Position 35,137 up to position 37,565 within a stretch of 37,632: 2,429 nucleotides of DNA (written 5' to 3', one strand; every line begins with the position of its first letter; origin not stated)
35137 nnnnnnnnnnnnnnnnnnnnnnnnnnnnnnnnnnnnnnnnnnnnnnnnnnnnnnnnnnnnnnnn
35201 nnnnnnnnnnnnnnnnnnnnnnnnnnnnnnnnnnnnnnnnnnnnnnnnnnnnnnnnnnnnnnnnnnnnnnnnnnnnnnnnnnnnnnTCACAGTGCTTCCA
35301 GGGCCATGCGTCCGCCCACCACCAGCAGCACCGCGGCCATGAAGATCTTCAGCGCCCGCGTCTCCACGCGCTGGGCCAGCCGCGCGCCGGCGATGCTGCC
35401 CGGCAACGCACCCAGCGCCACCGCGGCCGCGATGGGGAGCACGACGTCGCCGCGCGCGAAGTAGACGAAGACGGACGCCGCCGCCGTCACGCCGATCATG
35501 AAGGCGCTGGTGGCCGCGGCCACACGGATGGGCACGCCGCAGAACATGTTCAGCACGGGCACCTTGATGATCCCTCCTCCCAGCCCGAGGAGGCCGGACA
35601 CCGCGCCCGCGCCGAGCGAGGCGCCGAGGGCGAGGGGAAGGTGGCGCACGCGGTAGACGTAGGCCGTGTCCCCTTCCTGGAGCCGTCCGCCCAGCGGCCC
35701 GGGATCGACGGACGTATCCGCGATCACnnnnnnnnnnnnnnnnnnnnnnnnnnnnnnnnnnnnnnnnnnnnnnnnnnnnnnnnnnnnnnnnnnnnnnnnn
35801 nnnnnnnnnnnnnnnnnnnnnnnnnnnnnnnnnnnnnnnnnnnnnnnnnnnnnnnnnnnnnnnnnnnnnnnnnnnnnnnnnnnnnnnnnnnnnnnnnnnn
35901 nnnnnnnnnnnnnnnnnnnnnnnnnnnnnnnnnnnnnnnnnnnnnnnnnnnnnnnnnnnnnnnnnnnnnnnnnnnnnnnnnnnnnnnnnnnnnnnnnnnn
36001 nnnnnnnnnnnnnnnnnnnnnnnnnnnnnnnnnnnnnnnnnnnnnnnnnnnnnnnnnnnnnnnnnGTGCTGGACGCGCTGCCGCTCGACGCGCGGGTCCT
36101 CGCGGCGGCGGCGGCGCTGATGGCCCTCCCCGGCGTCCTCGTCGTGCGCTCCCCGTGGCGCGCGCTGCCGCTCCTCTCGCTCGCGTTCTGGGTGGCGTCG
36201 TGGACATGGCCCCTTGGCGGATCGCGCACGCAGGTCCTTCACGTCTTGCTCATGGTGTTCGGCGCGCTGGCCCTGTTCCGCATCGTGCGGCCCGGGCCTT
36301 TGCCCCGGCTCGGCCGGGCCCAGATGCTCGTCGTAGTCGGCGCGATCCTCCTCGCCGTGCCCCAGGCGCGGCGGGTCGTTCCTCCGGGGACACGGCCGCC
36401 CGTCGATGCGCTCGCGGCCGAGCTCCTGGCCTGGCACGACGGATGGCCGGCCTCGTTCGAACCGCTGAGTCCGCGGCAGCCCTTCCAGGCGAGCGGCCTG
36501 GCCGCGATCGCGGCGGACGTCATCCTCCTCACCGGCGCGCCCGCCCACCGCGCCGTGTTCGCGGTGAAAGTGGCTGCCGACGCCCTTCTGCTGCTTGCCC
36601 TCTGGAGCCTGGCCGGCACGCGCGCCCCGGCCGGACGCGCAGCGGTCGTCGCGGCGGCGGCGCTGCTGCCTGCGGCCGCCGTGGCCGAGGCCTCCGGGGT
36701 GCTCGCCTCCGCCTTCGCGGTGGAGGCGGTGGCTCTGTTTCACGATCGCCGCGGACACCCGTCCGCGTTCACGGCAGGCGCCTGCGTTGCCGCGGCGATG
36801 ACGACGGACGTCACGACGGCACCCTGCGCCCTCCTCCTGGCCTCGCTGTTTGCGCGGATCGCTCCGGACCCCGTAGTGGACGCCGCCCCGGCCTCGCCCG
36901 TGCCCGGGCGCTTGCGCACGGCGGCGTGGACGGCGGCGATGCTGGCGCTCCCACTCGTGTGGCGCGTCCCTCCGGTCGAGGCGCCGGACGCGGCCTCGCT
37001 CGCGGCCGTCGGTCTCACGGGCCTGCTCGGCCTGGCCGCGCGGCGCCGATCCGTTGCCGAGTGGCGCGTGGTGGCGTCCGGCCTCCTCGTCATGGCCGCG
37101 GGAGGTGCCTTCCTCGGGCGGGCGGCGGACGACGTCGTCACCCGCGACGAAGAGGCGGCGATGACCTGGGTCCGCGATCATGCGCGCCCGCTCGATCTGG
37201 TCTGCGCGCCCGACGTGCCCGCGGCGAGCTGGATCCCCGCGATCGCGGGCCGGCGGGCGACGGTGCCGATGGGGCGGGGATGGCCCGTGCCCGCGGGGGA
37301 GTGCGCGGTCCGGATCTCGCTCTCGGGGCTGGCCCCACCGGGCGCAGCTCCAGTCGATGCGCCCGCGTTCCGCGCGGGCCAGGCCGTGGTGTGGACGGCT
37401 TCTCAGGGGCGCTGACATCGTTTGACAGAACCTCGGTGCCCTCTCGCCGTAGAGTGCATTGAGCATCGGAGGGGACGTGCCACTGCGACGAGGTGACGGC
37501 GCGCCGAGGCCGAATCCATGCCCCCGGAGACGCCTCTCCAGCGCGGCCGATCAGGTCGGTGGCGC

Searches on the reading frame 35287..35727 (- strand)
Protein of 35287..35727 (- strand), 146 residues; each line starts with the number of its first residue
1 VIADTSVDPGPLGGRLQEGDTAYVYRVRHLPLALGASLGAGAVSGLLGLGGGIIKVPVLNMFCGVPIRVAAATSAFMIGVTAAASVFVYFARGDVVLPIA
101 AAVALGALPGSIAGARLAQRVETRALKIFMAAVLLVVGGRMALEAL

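Call 8: search_protein_families(library=pfam, proteins=[window:35287-35727:-], max_evalue=0.1)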
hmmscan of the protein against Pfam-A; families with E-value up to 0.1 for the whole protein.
window:35287-35727:- (146 aa): 1 family
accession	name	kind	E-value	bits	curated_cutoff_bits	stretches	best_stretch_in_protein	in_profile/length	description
PF01925.25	TauE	-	3.7e-25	89.4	32.6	1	28-141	124-237/237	Sulfite exporter TauE/SafE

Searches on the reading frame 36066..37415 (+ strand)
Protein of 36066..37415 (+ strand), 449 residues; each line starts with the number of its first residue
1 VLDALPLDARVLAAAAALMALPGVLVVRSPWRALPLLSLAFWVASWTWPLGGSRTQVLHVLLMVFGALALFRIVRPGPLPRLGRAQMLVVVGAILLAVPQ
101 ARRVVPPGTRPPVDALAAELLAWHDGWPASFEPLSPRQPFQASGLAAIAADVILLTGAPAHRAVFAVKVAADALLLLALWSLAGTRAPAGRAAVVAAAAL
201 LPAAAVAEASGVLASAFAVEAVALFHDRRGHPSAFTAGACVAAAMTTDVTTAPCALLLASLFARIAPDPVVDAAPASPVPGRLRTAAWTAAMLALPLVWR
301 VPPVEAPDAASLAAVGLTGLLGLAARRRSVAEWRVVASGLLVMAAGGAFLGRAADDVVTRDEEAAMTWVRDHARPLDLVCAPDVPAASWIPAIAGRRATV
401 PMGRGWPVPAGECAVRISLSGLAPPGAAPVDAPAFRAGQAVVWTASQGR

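Call 8: search_protein_families(library=pfam, proteins=[window:36066-37415:+], max_evalue=0.1)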
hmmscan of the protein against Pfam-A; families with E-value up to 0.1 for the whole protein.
window:36066-37415:+ (449 aa): 1 family
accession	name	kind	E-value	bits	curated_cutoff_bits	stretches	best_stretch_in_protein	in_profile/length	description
PF07589.16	PEP-CTERM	-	0.071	13.7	20.7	1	307-328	3-24/24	PEP-CTERM motif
